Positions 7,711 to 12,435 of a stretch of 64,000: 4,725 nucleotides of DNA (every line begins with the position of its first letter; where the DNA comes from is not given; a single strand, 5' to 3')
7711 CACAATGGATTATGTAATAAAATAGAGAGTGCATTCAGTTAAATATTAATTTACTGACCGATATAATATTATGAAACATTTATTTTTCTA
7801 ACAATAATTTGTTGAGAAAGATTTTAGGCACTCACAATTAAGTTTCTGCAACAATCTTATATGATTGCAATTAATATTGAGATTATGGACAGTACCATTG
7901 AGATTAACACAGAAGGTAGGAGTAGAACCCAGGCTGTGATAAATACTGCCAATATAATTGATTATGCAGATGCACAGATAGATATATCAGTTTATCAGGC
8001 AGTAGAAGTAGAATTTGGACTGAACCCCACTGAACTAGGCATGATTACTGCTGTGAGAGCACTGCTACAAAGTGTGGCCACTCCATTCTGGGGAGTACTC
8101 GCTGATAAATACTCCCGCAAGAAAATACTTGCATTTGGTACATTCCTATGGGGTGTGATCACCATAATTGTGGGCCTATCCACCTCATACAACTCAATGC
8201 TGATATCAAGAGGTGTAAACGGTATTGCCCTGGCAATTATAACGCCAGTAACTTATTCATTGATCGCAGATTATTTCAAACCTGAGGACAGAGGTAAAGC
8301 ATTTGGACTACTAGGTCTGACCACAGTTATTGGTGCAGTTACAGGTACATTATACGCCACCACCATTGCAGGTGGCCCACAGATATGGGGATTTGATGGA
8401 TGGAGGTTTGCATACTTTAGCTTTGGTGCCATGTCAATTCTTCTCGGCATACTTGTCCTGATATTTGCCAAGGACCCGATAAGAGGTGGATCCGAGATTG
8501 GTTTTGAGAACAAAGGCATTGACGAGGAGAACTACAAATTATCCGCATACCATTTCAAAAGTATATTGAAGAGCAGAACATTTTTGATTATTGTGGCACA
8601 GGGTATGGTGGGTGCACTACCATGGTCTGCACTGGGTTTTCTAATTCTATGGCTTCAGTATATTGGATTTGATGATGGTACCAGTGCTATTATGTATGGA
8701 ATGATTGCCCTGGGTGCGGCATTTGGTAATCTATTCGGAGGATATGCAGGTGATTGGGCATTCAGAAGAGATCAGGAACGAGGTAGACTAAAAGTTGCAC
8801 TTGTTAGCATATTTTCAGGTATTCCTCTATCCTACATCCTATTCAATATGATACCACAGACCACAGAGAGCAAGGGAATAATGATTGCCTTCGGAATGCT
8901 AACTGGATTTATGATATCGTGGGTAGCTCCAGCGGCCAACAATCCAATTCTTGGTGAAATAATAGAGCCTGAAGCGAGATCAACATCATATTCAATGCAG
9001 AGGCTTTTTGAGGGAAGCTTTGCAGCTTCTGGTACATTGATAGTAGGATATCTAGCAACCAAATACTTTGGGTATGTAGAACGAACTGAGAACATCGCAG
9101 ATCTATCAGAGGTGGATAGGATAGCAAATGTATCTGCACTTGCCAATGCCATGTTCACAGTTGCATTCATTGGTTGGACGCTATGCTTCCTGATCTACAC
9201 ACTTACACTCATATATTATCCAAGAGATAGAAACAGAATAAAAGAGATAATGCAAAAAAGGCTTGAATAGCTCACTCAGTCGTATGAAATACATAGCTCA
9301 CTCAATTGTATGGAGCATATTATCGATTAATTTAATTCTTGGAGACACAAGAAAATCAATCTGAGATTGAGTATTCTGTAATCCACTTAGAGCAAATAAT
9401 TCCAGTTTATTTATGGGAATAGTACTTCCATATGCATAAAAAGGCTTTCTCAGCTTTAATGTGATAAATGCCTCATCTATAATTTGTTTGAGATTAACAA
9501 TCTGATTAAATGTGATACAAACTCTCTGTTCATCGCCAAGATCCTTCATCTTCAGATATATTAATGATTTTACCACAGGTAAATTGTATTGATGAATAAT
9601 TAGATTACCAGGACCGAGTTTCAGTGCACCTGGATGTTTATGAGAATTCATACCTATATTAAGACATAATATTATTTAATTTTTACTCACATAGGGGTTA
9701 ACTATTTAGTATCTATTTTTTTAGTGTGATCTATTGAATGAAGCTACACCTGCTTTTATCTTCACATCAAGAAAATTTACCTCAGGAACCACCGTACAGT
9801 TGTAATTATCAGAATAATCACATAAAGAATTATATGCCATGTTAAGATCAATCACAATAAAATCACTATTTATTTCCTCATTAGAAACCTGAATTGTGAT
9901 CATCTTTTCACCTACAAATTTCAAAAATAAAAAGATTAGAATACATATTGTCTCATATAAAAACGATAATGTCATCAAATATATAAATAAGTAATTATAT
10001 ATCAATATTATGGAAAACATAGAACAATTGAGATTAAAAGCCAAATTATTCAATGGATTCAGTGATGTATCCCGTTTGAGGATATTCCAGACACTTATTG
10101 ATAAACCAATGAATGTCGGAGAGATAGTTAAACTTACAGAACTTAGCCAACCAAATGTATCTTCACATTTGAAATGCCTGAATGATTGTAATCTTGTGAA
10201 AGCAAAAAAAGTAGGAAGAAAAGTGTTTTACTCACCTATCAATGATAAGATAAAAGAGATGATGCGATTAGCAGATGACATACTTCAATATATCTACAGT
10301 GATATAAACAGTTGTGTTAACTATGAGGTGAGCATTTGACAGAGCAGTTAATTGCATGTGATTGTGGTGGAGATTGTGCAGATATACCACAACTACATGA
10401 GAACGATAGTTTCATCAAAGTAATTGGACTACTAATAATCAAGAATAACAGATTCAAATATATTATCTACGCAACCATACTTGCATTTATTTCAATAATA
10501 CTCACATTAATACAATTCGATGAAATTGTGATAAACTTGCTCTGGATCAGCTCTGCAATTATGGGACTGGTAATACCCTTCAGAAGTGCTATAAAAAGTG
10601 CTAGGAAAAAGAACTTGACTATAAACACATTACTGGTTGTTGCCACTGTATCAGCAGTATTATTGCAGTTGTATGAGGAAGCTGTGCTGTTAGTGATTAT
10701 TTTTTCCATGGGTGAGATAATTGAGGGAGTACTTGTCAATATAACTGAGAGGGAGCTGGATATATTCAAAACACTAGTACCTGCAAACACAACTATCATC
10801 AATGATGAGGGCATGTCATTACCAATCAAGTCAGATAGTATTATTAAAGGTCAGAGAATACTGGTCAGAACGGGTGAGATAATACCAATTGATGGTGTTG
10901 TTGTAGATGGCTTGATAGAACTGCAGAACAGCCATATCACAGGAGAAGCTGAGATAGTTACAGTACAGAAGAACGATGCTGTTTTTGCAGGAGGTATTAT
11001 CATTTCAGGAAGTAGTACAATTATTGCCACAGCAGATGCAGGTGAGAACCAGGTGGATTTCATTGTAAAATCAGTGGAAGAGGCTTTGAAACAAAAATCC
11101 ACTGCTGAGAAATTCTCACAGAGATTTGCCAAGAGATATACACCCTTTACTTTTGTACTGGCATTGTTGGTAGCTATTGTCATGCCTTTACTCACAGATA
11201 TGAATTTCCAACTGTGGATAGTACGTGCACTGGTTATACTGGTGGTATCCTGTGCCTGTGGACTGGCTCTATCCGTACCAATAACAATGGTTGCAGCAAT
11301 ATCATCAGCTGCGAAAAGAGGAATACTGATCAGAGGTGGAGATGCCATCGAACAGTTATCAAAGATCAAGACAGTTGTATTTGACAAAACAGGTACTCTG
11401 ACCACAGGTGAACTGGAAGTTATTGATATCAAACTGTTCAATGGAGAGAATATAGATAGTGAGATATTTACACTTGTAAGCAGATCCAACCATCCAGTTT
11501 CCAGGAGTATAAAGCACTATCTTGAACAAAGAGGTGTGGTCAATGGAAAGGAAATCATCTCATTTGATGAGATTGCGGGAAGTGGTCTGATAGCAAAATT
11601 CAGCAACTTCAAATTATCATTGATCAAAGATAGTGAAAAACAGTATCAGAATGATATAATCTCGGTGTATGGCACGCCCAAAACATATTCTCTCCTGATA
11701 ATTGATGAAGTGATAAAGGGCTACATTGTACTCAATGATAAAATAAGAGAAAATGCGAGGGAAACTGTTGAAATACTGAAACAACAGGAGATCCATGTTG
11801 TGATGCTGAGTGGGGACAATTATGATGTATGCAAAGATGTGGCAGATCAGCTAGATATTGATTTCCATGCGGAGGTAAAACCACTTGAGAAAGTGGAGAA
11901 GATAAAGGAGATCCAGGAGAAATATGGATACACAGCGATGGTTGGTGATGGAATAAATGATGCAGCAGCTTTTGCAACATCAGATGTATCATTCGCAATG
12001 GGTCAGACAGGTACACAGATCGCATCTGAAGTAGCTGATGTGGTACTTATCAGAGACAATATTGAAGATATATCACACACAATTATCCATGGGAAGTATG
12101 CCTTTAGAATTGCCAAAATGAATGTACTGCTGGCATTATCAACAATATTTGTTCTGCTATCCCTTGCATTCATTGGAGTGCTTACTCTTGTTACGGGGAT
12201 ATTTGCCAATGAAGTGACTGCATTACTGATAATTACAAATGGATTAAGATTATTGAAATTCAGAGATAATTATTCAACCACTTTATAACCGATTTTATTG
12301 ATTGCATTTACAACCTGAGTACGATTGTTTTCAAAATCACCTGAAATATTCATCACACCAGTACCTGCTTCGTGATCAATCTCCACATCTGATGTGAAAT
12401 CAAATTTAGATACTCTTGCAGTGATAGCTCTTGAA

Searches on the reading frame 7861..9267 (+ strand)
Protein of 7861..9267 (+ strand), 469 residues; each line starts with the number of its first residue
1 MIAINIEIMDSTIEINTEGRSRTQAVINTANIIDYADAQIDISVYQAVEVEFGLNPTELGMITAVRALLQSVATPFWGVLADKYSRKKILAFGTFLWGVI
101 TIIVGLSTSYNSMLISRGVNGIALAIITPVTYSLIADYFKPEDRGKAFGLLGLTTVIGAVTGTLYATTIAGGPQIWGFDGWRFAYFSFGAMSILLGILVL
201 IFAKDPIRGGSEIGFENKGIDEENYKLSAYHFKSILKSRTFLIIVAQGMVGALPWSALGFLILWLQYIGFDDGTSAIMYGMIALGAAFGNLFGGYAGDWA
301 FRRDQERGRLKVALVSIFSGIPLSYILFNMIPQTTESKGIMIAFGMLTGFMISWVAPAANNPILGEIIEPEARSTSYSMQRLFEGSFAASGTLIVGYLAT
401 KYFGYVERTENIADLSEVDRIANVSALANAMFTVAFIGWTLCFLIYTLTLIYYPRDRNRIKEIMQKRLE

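Call 53: search_protein_families(library=pfam, proteins=[window:7861-9267:+], max_evalue=0.00001)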
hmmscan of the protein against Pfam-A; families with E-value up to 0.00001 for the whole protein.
window:7861-9267:+ (469 aa): 3 families
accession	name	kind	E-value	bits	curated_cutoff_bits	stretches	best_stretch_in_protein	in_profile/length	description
PF07690.21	MFS_1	-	6.6e-43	147.4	33.4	1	33-331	7-291/347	Major Facilitator Superfamily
PF00083.30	Sugar_tr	-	6.5e-10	38.9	22.3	1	56-201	45-190/452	Sugar (and other) transporter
PF12832.13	MFS_1_like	-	3.5e-09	36.6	25.2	1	52-281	29-255/373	MFS_1 like family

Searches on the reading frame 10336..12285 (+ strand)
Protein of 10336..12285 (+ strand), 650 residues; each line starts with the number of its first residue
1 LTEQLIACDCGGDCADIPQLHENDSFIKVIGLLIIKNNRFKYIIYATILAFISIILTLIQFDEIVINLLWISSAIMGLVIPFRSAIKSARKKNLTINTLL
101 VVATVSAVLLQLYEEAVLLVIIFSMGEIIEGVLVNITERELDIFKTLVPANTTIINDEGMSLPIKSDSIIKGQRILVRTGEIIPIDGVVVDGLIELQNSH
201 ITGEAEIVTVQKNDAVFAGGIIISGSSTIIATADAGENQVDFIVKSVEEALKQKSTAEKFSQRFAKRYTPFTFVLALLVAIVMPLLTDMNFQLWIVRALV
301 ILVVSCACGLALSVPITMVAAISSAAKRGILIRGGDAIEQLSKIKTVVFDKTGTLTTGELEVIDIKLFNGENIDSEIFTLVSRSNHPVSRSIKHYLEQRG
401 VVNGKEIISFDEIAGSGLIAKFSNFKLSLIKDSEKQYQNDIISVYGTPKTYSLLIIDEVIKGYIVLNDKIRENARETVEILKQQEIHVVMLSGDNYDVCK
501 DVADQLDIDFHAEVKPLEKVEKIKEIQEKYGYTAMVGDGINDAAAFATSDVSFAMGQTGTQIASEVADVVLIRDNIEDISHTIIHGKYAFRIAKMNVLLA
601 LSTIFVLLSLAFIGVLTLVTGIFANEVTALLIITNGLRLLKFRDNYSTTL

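Call 53: search_protein_families(library=pfam, proteins=[window:10336-12285:+], max_evalue=0.00001)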
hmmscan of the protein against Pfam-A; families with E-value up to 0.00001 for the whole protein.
window:10336-12285:+ (650 aa): 2 families
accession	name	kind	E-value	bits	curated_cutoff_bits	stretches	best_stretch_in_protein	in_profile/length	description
PF00122.25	E1-E2_ATPase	-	2.4e-39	135.1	28.1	1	148-328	3-181/181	E1-E2 ATPase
PF00702.32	Hydrolase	-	8.7e-26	91.9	26.4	1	344-547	1-188/191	haloacid dehalogenase-like hydrolase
